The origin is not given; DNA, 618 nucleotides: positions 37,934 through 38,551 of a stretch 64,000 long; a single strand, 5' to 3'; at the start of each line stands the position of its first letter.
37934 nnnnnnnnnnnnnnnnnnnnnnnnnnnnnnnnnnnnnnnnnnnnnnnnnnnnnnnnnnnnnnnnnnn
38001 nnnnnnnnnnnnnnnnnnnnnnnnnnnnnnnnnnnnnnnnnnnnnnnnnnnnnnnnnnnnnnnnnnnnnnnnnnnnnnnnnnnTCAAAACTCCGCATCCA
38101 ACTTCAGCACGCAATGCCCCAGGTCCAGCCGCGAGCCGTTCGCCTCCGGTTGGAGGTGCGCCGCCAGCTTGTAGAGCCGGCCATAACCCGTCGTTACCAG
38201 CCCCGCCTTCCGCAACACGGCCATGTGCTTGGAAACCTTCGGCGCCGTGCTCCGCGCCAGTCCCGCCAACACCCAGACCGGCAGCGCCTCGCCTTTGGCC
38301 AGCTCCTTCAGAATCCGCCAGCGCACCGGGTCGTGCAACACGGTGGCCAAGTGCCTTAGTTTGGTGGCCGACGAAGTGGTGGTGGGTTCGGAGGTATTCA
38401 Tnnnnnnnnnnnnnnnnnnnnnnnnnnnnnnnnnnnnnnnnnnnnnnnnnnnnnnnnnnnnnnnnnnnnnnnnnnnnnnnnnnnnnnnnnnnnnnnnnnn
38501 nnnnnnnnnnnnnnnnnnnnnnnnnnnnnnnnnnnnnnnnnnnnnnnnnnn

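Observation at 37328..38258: A 924-bp unit flanked by 7-bp CCGCGCC repeats looks like an insertion into the HTH gene that regenerates the gene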

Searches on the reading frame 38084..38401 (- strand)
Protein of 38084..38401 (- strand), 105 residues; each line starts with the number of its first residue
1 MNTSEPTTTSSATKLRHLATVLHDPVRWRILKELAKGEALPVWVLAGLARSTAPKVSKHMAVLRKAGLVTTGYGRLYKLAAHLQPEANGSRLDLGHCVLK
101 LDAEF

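Call 11: find_encoding_contigs(protein=window:38084-38401:-, flank=10000, max_places=10)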
Protein window:38084-38401:- (105 aa): 13 contigs read that carry it; 10 places shown.
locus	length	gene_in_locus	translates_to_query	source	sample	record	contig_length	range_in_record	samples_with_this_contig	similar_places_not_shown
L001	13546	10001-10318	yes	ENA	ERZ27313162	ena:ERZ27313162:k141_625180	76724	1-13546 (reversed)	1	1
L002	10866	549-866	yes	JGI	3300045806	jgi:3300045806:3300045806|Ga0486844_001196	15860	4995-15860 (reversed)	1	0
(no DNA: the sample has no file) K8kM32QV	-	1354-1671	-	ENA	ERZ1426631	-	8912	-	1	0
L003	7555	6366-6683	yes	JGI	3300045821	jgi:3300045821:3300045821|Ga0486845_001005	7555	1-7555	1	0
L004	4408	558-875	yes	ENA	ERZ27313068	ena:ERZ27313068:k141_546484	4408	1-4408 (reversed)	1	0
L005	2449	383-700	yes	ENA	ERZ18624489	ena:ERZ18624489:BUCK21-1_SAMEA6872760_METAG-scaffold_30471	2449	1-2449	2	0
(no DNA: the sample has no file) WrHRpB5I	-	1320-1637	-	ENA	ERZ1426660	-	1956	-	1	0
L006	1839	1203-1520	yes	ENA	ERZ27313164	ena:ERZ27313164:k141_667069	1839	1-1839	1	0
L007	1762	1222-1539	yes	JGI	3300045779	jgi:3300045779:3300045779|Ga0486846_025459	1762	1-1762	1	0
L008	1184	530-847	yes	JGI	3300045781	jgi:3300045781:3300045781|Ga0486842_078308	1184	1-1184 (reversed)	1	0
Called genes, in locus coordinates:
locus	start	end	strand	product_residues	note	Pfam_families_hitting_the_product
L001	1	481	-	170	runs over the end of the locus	PF14559:TPR_19 (faint), PF07719:TPR_2 (faint), PF13424:TPR_12 (faint), PF13432:TPR_16 (faint), PF13181:TPR_8 (faint)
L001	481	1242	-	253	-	PF01784:DUF34_NIF3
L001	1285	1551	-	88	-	-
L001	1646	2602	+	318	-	-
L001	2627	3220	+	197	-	PF01618:MotA_ExbB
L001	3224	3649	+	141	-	PF02472:ExbD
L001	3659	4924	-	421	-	-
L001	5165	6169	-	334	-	PF01118:Semialdhyde_dh, PF02774:Semialdhyde_dhC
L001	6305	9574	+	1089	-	PF00176:SNF2-rel_dom, PF00271:Helicase_C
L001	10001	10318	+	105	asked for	PF12840:HTH_20 (weak), PF01022:HTH_5 (weak)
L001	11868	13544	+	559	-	?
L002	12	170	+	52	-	-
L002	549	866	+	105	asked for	PF12840:HTH_20 (weak), PF01022:HTH_5 (weak)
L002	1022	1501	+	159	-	-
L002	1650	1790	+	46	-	-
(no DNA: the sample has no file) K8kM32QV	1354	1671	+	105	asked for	PF12840:HTH_20 (weak), PF01022:HTH_5 (weak)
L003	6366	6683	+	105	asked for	PF12840:HTH_20 (weak), PF01022:HTH_5 (weak)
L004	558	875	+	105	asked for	PF12840:HTH_20 (weak), PF01022:HTH_5 (weak)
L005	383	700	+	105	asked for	PF12840:HTH_20 (weak), PF01022:HTH_5 (weak)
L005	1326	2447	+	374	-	?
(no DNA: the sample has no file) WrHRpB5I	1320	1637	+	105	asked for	PF12840:HTH_20 (weak), PF01022:HTH_5 (weak)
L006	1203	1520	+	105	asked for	PF12840:HTH_20 (weak), PF01022:HTH_5 (weak)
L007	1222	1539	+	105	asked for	PF12840:HTH_20 (weak), PF01022:HTH_5 (weak)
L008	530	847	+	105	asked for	PF12840:HTH_20 (weak), PF01022:HTH_5 (weak)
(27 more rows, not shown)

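Call 15: search_protein_families(library=pfam, proteins=[window:38084-38401:-], max_evalue=0.01)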
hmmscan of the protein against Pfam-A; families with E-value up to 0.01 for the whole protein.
window:38084-38401:- (105 aa): 2 families
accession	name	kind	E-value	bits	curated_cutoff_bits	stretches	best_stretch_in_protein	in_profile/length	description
PF12840.13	HTH_20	-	1.3e-07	31.9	27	1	24-70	3-49/51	Helix-turn-helix domain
PF01022.26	HTH_5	-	1.5e-06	28.4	22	1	24-70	1-46/47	Bacterial regulatory protein, arsR family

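Call 17: find_homologous_proteins(query=window:38084-38401:-)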
Query window:38084-38401:- (105 aa): 22 proteins with E <= 0.001 among 35 candidates.
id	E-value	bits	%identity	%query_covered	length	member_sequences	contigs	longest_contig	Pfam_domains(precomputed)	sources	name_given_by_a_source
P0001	3.0e-61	222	99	100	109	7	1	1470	PF12840.14,PF01022.27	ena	-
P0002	6.4e-51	188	84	100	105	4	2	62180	PF12840.14,PF01022.27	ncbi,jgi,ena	jgi:DNA-binding transcriptional ArsR family regulator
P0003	5.0e-50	186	84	100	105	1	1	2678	PF12840.14,PF01022.27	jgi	jgi:DNA-binding transcriptional ArsR family regulator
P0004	1.7e-49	184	83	100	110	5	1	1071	PF12840.14,PF01022.27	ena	-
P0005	3.0e-48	180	87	92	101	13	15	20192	PF12840.14,PF01022.27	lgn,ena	-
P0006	2.4e-34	135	78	84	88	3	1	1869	PF12840.14,PF01022.27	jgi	jgi:DNA-binding transcriptional ArsR family regulator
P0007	5.0e-33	131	73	84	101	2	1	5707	PF12840.14,PF01022.27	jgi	jgi:DNA-binding transcriptional ArsR family regulator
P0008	1.7e-32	129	72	84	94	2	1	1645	PF12840.14,PF01022.27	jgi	-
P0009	3.4e-32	128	73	85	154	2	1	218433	PF12840.14,PF01022.27,PF12802.14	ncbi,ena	-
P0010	8.2e-32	127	66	86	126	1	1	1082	PF12840.14,PF13412.13,PF25212.3,PF01022.27,PF12802.14,PF25213.2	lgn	-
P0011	1.7e-31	126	64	95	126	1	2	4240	PF12840.14,PF12802.14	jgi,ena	jgi:hypothetical protein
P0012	2.5e-31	126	70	85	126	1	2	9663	PF12840.14,PF12802.14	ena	-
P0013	3.4e-30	122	62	94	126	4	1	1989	PF12840.14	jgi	-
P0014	1.3e-29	120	59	99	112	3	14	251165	PF12840.14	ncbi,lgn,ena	-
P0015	4.5e-28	115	52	100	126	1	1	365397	PF12840.14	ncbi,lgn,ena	-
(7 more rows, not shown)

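Call 19: find_encoding_contigs(protein=P0002, flank=6000, max_places=6)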
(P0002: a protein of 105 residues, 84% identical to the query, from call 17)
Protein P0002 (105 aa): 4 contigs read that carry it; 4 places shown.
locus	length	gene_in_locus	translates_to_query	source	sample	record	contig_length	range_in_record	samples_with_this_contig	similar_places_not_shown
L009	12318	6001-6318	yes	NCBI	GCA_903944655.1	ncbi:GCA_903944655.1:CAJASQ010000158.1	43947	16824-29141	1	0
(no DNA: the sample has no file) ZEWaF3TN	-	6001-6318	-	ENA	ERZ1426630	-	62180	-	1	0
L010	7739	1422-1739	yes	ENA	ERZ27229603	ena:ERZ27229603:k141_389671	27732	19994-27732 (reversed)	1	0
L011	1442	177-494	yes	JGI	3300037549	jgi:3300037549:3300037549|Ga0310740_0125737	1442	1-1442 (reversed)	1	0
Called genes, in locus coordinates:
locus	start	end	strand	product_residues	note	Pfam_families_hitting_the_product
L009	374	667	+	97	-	-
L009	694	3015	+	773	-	PF02837:Glyco_hydro_2_N, PF22666:Glyco_hydro_2_N2, PF00703:Glyco_hydro_2, PF02836:Glyco_hydro_2_C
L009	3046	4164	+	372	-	-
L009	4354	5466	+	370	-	PF01263:Aldose_epim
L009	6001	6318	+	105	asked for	PF12840:HTH_20, PF01022:HTH_5 (weak)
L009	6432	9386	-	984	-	PF07995:GSDH, PF13442:Cytochrome_CBB3 (faint)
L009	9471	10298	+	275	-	PF00977:His_biosynth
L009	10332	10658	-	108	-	PF19897:DUF6370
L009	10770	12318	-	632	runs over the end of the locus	PF00413:Peptidase_M10 (weak)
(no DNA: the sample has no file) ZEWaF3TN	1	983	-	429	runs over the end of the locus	PF02844:GARS_N, PF02655:ATP-grasp_3, PF01071:GARS_A, PF02843:GARS_C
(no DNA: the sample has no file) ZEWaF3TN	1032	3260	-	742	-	PF14498:Glyco_hyd_65N_2, PF22124:Glyco_hydro_95_cat, PF21307:Glyco_hydro_95_C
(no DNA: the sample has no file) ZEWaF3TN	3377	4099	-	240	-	-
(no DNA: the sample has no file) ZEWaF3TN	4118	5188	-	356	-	PF00586:AIRS, PF02769:AIRS_C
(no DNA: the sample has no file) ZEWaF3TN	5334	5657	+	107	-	-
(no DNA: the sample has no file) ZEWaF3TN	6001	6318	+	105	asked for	PF12840:HTH_20, PF01022:HTH_5 (weak)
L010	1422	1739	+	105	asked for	PF12840:HTH_20, PF01022:HTH_5 (weak)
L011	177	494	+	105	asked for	PF12840:HTH_20, PF01022:HTH_5 (weak)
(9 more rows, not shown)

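Call 20: find_encoding_contigs(protein=P0005, flank=6000, max_places=10)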
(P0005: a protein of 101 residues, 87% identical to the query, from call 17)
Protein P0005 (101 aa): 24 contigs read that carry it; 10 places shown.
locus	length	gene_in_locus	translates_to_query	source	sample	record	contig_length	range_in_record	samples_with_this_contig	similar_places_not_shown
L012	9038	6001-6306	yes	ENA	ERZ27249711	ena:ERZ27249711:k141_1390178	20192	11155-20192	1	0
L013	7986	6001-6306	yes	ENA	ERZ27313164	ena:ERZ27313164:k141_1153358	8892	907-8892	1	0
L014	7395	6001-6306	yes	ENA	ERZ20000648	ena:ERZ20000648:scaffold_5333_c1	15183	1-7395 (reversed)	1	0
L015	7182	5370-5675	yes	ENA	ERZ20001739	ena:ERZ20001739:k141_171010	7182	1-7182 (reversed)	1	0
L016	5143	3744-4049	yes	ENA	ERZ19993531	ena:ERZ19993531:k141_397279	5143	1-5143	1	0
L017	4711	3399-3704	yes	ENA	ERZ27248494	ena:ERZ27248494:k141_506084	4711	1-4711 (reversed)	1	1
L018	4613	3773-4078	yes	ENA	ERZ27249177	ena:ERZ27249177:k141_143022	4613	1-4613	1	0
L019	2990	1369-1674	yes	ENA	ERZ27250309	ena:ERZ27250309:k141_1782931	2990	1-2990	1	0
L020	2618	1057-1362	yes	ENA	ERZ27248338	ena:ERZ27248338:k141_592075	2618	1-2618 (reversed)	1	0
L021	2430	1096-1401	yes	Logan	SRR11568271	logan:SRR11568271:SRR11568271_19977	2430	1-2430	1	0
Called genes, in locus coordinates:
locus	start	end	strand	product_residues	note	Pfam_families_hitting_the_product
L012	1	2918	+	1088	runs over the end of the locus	PF00176:SNF2-rel_dom, PF00271:Helicase_C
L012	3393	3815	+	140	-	PF12158:DUF3592 (weak)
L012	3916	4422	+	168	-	PF20461:DUF6714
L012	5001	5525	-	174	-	-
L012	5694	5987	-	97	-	-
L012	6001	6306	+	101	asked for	PF12840:HTH_20, PF01022:HTH_5 (weak)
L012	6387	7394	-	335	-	PF01370:Epimerase, PF04321:RmlD_sub_bind (weak), PF01073:3Beta_HSD, PF16363:GDP_Man_Dehyd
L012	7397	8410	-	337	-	PF01916:DS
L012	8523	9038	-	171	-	?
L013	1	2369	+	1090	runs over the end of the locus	?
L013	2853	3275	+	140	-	PF12158:DUF3592 (weak)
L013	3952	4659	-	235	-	PF02706:Wzz (weak)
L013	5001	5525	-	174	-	-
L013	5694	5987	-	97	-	-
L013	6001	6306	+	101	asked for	PF12840:HTH_20, PF01022:HTH_5 (weak)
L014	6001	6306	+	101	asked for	PF12840:HTH_20, PF01022:HTH_5 (weak)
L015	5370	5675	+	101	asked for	PF12840:HTH_20, PF01022:HTH_5 (weak)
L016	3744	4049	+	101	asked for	PF12840:HTH_20, PF01022:HTH_5 (weak)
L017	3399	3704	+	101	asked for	PF12840:HTH_20, PF01022:HTH_5 (weak)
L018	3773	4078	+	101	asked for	PF12840:HTH_20, PF01022:HTH_5 (weak)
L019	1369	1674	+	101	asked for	PF12840:HTH_20, PF01022:HTH_5 (weak)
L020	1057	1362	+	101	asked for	PF12840:HTH_20, PF01022:HTH_5 (weak)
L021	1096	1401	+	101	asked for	PF12840:HTH_20, PF01022:HTH_5 (weak)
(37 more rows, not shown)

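Call 33: search_protein_families(library=pfam, proteins=[L012:3393-3815:+, L012:3916-4422:+], max_evalue=0.1)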
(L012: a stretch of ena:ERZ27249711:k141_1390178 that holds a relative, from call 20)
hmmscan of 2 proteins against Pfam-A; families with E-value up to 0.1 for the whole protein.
L012:3393-3815:+ (140 aa): 2 families
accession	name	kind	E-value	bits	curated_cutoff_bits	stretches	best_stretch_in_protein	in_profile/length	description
PF12158.14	DUF3592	-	1.1e-06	29.7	25.3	1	43-110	2-82/84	Domain of unknown function (DUF3592)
PF00420.29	Oxidored_q2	-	0.0028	17.8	26.1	0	4-39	50-85/95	NADH-ubiquinone/plastoquinone oxidoreductase chain 4L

L012:3916-4422:+ (168 aa): 1 family
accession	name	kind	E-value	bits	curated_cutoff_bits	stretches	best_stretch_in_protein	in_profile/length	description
PF20461.3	DUF6714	-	2.8e-26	92.8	27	1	12-159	3-160/161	Family of unknown function (DUF6714)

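Call 47: find_related_loci(query=A3, collection=genome_contigs, flank=6000)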
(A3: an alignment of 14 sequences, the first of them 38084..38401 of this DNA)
Query A3 (105 aa) in genome_contigs; peptide patterns used: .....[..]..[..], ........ (x = any residue, [..] = any of these).
41 stretches matched a pattern; 17 encode a relative of the query (tblastn E <= 1e-3); 17 distinct loci.
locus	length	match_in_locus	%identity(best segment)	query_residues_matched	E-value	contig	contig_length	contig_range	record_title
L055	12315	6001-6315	83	1-105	6e-56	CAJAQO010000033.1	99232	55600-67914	MAG: uncultured Verrucomicrobia subdivision 3 bacterium isolate B-2_bin-237 genome assembly, contig: bin-237:033/335, wh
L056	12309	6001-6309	83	1-103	3e-54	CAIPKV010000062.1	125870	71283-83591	MAG: uncultured Verrucomicrobia subdivision 3 bacterium isolate AM4_bin-735 genome assembly, contig: bin-735:62/87, whol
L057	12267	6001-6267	73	14-102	7e-39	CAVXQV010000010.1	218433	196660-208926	MAG: uncultured Verrucomicrobiae bacterium isolate MFD05502.bin.2.32 genome assembly, contig: contig_56187, whole genome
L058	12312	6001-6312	59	2-105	3e-36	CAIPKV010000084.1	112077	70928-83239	MAG: uncultured Verrucomicrobia subdivision 3 bacterium isolate AM4_bin-735 genome assembly, contig: bin-735:84/87, whol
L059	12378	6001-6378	52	1-105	5e-35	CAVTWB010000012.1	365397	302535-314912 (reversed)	MAG: uncultured Verrucomicrobiae bacterium isolate MFD09286.bin.2.151 genome assembly, contig: contig_58104, whole genom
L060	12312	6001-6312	58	2-105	1e-34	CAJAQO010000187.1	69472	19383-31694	MAG: uncultured Verrucomicrobia subdivision 3 bacterium isolate B-2_bin-237 genome assembly, contig: bin-237:187/335, wh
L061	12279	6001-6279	63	13-105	6e-34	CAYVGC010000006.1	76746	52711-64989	MAG TPA_asm: uncultured Bifidobacteriaceae bacterium isolate binchicken_co3_426 genome assembly, contig: NODE_867_length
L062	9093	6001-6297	57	7-105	7e-33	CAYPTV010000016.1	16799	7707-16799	MAG TPA_asm: uncultured Bifidobacteriaceae bacterium isolate binchicken_co3_201 genome assembly, contig: NODE_11042_leng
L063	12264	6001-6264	57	15-102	3e-26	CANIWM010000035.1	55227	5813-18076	MAG: Chthoniobacteraceae bacterium isolate RH-18aug17-182 genome assembly, contig: RH-18aug17-C1277, whole genome shotgu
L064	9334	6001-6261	55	16-102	2e-25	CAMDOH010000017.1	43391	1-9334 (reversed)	MAG: Akkermansia muciniphila isolate TrH-03may19-259 genome assembly, contig: TrH-03may19-C1177, whole genome shotgun se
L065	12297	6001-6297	52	4-102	2e-25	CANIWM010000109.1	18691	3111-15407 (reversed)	MAG: Chthoniobacteraceae bacterium isolate RH-18aug17-182 genome assembly, contig: RH-18aug17-C7303, whole genome shotgu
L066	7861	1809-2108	44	1-102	1e-24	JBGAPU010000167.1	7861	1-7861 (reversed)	MAG: Chthoniobacteraceae bacterium isolate MAG_MBR_H10.99 MBRH10-99_opera_contig_26070, whole genome shotgun sequence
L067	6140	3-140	83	60-105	2e-22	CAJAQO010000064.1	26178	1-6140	MAG: uncultured Verrucomicrobia subdivision 3 bacterium isolate B-2_bin-237 genome assembly, contig: bin-237:064/335, wh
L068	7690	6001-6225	47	27-102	9e-15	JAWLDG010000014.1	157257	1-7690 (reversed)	MAG: Luteolibacter sp. isolate 15dZY3.bin.98 NODE_212_length_157257_cov_26.357653, whole genome shotgun sequence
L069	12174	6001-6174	48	45-101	2e-11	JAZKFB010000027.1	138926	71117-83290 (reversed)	MAG: Verrucomicrobiota bacterium isolate DC_HB_02_SPN181219-bin059 DCHB02SPN_B059_0_000000000027, whole genome shotgun s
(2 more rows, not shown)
